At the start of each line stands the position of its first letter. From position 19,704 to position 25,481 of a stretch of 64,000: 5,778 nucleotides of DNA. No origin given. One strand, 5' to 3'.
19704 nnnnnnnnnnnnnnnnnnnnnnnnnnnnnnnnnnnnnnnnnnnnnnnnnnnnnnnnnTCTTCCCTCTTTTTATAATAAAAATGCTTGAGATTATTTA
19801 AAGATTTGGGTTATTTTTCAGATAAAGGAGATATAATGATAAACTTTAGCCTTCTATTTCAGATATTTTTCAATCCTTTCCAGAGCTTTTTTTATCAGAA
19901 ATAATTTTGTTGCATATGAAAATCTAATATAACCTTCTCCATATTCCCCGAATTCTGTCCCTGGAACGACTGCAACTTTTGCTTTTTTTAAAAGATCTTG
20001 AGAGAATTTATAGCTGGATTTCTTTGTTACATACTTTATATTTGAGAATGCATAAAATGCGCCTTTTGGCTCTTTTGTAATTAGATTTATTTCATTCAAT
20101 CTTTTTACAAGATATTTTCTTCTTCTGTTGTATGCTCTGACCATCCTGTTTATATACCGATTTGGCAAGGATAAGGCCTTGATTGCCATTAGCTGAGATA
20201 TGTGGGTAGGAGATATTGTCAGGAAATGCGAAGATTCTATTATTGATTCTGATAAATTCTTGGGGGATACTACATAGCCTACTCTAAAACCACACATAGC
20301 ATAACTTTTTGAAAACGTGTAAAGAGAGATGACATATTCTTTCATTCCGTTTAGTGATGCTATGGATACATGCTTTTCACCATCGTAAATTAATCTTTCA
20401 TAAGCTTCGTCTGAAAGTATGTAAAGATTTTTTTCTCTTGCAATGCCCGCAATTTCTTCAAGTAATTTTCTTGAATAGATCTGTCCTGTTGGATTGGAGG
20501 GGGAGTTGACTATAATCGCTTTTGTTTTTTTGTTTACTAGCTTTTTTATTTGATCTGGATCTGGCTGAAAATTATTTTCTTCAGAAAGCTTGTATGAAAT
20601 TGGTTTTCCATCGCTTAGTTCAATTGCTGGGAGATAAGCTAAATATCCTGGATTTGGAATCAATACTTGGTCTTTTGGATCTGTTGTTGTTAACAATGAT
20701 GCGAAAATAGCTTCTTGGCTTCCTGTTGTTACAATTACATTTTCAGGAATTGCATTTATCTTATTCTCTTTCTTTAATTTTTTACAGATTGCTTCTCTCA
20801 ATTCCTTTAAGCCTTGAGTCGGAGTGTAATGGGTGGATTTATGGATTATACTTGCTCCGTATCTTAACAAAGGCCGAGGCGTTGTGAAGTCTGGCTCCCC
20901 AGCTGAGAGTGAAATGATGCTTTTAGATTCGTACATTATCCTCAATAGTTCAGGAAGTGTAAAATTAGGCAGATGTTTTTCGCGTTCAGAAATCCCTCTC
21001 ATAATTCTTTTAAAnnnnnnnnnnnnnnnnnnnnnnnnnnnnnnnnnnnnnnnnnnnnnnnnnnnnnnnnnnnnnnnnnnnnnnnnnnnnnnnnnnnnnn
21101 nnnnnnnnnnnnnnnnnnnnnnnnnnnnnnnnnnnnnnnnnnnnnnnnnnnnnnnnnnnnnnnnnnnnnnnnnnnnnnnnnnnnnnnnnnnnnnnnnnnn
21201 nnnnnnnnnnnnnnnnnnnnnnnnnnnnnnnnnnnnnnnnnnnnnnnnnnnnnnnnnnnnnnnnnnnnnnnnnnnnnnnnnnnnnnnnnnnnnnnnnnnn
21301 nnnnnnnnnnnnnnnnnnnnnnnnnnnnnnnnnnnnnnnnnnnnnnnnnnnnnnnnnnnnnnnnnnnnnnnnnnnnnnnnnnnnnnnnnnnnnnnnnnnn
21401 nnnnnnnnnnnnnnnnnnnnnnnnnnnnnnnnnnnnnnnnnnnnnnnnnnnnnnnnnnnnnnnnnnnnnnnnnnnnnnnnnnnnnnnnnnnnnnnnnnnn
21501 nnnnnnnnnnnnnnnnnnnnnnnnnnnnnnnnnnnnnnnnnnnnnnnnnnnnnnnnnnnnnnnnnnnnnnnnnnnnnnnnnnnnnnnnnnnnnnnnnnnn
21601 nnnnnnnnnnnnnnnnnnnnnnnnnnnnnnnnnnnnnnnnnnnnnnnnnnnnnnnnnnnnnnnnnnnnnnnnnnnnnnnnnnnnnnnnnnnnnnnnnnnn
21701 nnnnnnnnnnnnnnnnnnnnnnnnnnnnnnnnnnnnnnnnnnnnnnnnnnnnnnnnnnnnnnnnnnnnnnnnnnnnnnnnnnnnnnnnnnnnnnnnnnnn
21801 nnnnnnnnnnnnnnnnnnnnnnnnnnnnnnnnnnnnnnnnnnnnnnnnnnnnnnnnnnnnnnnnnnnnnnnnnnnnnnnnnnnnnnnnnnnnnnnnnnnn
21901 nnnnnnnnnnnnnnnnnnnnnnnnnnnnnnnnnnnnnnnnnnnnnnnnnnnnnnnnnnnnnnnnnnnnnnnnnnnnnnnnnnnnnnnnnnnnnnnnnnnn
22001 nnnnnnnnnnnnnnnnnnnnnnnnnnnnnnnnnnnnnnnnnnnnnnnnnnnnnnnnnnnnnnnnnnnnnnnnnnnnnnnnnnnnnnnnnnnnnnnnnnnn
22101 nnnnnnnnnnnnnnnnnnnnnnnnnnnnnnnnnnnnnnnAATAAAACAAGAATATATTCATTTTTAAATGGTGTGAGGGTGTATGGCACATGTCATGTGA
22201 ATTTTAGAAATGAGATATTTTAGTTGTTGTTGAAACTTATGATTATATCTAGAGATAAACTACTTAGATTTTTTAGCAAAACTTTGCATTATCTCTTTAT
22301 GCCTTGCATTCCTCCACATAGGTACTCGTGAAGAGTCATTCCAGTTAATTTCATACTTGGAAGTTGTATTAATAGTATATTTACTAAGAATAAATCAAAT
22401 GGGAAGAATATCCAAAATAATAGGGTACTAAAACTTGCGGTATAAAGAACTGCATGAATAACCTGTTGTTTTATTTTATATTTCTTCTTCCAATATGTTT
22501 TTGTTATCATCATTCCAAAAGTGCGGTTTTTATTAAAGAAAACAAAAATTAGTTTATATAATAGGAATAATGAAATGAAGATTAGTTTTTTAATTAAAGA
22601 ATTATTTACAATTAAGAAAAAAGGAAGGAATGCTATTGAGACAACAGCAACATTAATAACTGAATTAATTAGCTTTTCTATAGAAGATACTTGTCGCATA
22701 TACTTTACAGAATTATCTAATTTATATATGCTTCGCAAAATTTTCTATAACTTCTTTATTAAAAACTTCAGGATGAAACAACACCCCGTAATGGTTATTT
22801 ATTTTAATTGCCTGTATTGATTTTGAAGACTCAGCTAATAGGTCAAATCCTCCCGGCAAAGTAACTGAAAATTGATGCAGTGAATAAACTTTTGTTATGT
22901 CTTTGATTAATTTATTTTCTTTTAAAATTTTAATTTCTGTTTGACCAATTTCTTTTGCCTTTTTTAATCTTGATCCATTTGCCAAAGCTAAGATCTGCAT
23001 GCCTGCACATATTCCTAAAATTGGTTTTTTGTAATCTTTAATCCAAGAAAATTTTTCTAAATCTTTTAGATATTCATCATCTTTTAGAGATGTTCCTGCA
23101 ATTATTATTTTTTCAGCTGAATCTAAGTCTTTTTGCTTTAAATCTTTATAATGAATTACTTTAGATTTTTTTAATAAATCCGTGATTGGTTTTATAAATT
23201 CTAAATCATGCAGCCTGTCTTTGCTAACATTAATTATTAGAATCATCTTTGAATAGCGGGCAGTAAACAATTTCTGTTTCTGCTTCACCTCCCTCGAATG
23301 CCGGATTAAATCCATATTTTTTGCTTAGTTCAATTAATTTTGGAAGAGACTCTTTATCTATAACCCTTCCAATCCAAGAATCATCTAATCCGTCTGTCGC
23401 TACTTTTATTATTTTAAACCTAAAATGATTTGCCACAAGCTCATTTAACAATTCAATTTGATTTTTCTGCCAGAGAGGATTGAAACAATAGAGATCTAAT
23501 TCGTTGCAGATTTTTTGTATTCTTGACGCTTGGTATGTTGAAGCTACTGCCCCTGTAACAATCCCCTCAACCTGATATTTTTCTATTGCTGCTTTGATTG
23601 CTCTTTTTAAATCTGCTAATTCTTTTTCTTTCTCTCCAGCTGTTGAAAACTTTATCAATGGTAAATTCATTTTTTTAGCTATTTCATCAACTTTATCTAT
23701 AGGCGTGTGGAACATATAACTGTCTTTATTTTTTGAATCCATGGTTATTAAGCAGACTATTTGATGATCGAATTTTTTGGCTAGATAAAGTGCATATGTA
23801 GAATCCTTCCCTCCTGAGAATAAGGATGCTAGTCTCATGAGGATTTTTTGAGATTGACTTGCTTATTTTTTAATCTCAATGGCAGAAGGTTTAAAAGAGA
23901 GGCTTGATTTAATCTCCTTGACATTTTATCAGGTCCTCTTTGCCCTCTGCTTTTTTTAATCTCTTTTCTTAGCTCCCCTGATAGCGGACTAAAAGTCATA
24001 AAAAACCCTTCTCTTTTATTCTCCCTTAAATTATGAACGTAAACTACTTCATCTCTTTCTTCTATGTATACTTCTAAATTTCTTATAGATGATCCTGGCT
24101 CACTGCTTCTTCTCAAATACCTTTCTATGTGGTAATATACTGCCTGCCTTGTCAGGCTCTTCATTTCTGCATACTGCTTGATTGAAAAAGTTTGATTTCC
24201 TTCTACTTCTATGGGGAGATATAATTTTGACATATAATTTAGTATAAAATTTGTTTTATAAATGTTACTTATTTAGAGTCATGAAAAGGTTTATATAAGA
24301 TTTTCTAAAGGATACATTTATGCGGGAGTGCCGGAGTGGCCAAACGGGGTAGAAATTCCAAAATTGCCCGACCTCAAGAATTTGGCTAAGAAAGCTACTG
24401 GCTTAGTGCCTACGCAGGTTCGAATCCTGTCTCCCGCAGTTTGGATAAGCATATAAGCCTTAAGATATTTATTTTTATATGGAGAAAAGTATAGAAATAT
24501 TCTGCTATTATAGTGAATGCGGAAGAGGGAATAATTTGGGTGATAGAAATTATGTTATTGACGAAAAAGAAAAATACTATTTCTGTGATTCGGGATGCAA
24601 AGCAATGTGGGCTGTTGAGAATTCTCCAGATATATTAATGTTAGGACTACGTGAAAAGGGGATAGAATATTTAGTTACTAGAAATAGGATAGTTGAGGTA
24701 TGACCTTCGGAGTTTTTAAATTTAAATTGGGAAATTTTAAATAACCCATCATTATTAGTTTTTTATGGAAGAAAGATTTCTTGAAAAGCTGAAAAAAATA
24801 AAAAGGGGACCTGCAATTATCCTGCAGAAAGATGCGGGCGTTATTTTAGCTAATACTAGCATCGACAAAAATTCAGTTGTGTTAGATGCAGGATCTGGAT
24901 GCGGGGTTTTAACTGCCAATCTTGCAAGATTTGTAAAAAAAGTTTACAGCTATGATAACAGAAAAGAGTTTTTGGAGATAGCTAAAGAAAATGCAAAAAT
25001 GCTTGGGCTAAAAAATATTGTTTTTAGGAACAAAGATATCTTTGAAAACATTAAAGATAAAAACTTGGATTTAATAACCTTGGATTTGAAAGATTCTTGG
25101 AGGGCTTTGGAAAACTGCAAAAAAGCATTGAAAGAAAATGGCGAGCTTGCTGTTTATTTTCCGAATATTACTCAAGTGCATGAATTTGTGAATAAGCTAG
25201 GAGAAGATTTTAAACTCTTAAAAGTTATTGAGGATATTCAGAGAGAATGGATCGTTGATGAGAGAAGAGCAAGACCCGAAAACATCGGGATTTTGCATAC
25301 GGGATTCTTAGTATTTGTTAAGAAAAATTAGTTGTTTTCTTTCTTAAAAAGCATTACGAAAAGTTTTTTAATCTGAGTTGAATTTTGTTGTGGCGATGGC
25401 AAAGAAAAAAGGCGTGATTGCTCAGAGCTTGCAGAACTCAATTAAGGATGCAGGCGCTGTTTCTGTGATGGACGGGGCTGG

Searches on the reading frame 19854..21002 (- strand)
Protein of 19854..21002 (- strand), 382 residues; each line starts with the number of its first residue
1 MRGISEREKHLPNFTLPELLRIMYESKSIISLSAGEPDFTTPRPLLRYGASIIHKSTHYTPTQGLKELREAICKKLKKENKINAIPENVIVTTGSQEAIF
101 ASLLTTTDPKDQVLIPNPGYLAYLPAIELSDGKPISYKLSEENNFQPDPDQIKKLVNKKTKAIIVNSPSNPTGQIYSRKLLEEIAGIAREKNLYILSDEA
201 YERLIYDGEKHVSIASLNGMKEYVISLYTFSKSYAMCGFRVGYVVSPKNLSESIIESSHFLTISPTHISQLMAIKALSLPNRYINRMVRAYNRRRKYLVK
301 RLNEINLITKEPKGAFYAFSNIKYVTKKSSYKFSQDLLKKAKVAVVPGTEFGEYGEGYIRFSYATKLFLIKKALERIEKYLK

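Call 25: search_protein_families(library=pfam, proteins=[window:19854-21002:-], max_evalue=0.001)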
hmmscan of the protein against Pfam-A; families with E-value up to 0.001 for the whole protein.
window:19854-21002:- (382 aa): 5 families
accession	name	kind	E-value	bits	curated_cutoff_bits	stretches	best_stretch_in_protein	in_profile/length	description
PF00155.27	Aminotran_1_2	-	5.1e-73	246.8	19.7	1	28-377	2-361/361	Aminotransferase class I and II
PF01041.23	DegT_DnrJ_EryC1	-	1.1e-07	31.9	19.8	1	88-200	41-147/360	DegT/DnrJ/EryC1/StrS aminotransferase family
PF00266.25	Aminotran_5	-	5.2e-07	29.4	21.5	1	80-200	54-177/371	Aminotransferase class-V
PF12897.13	Asp_aminotransf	-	3.9e-06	26.4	27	1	108-278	122-297/421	Aspartate amino-transferase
PF01053.26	Cys_Met_Meta_PP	-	0.00029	20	27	0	146-200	124-175/381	Cys/Met metabolism PLP-dependent enzyme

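Call 40: search_protein_families(library=ncbifam, proteins=[window:19854-21002:-], max_evalue=1e-10)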
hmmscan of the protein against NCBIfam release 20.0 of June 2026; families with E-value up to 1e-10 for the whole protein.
window:19854-21002:- (382 aa): 69 families (the best 25 are shown)
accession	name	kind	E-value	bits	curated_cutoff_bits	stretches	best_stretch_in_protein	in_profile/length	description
NF041091.1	asp_aminotase_Arch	equivalog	3.1e-105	352.1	550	1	23-382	23-376/376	aspartate aminotransferase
NF041364.1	GntC_guanitoxin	equivalog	2.4e-102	342.5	415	1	30-379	1-355/356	guanitoxin biosynthesis PLP-dependent (S)-gamma-hydroxy-L-arginine cyclodehydratase GntC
NF005816.0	PRK07682.1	equivalog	4e-95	318.7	620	1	25-381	27-383/390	aminotransferase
NF005817.0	PRK07683.1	equivalog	1.3e-94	317.1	575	1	19-382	20-382/387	aminotransferase A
NF004975.0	PRK06348.1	equivalog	3e-89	299.7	549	1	4-379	6-381/384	pyridoxal phosphate-dependent aminotransferase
NF005588.0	PRK07309.1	equivalog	4.6e-89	299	576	1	27-382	30-387/391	pyridoxal phosphate-dependent aminotransferase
NF006229.0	PRK08361.1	equivalog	1.4e-88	297.5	624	1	18-381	24-388/391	aspartate aminotransferase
NF006230.0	PRK08363.1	equivalog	5.2e-82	275.8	534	1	28-382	31-393/398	alanine aminotransferase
NF006756.0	PRK09276.1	subfamily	2.2e-76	257.3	507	1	11-380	11-385/387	LL-diaminopimelate aminotransferase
NF004621.0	PRK05957.1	equivalog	2.6e-75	253.6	498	1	16-381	16-383/389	pyridoxal phosphate-dependent aminotransferase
TIGR03540.1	DapC_direct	equivalog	1.4e-73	248.1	593.25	1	22-379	20-382/383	LL-diaminopimelate aminotransferase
NF005744.0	PRK07568.1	subfamily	2.8e-72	243.7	389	1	26-381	29-390/398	pyridoxal phosphate-dependent aminotransferase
NF005855.0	PRK07777.1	equivalog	1.7e-71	241.6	553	1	28-379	29-386/391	pyridoxal phosphate-dependent aminotransferase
NF004769.0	PRK06107.1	equivalog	3.7e-71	240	617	1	25-379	31-396/402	aspartate transaminase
NF005977.0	PRK08068.1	subfamily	5.6e-71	239.8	494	1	22-379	27-385/391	transaminase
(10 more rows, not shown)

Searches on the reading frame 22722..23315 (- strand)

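Call 25: search_protein_families(library=pfam, proteins=[window:22722-23315:-], max_evalue=0.001)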
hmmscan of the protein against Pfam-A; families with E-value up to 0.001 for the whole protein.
window:22722-23315:- (197 aa): 3 families
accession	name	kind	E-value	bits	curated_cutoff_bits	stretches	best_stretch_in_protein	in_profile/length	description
PF00117.34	GATase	-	9.6e-17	61.7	22.8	1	50-187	23-176/190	Glutamine amidotransferase class-I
PF07722.19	Peptidase_C26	-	4.7e-07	30.2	20.5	1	94-120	103-129/219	Peptidase C26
PF07685.20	GATase_3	-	6e-06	26.5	27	1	48-110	19-89/196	CobB/CobQ-like glutamine amidotransferase domain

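Call 40: search_protein_families(library=ncbifam, proteins=[window:22722-23315:-], max_evalue=1e-10)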
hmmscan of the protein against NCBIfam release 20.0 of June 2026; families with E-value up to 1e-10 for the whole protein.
window:22722-23315:- (197 aa): 4 families
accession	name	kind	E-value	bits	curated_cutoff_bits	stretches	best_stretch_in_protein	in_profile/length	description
TIGR00888.1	guaA_Nterm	equivalog_domain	3.2e-20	72.3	172.15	1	63-196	36-183/188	glutamine-hydrolyzing GMP synthase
NF001975.0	PRK00758.1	equivalog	6.9e-20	71.4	198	1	25-195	4-180/185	GMP synthase subunit A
NF000848.1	PRK00074.1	equivalog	6.2e-16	58.1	400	1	51-196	25-186/512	glutamine-hydrolyzing GMP synthase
NF005072.0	PRK06490.1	equivalog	3.3e-13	49.2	339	1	80-186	75-189/251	glutamine amidotransferase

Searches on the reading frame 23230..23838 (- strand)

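Call 25: search_protein_families(library=pfam, proteins=[window:23230-23838:-], max_evalue=0.001)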
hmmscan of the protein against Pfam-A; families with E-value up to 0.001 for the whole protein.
window:23230-23838:- (202 aa): 2 families
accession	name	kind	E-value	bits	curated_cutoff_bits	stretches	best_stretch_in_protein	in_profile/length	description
PF01902.24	Diphthami_syn_2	-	2.4e-57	194.4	23.2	1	1-197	1-193/219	Diphthamide synthase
PF24167.1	DUF7411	-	0.001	19.2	28.7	0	1-39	1-37/194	Family of unknown function (DUF7411)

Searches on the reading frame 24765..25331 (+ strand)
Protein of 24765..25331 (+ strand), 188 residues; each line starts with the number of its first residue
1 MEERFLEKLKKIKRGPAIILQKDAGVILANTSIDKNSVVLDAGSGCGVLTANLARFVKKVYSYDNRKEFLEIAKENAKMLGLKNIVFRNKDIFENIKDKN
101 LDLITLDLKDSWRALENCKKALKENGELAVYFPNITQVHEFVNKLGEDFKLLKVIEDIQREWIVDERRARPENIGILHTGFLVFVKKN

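Call 25: search_protein_families(library=pfam, proteins=[window:24765-25331:+], max_evalue=0.001)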
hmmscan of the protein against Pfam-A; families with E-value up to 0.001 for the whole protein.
window:24765-25331:+ (188 aa): 11 families
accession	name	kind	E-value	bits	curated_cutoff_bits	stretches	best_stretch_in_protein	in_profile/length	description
PF13847.12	Methyltransf_31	-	1.5e-16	60.8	27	1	33-152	1-129/145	Methyltransferase domain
PF08704.16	GCD14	-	1.6e-15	57.9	26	1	18-172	23-187/247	tRNA methyltransferase complex GCD14 subunit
PF05175.20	MTS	-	3.4e-11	43.5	23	1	30-154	26-159/170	Methyltransferase small domain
PF13649.12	Methyltransf_25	-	5.3e-10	40.3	27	1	39-126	1-97/97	Methyltransferase domain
PF08241.18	Methyltransf_11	-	3.6e-09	37.6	21.2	1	40-129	1-94/95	Methyltransferase domain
PF00398.26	RrnaAD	-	6.1e-07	29.2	24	1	27-92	22-85/263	Ribosomal RNA adenine dimethylase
PF01135.25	PCMT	-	7e-07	29.7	20.3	1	31-91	69-132/210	Protein-L-isoaspartate(D-aspartate) O-methyltransferase (PCMT)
PF09445.16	Methyltransf_15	-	1.9e-05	24.8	22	1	38-106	3-72/165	RNA cap guanine-N2 methyltransferase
PF13679.12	Methyltransf_32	-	0.00011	22.6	27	1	31-99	21-96/143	Methyltransferase domain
PF06325.19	PrmA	-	0.00013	22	22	1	33-104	159-230/296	Ribosomal protein L11 methyltransferase (PrmA)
PF08242.18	Methyltransf_12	-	0.00037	21.6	30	0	40-128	1-98/98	Methyltransferase domain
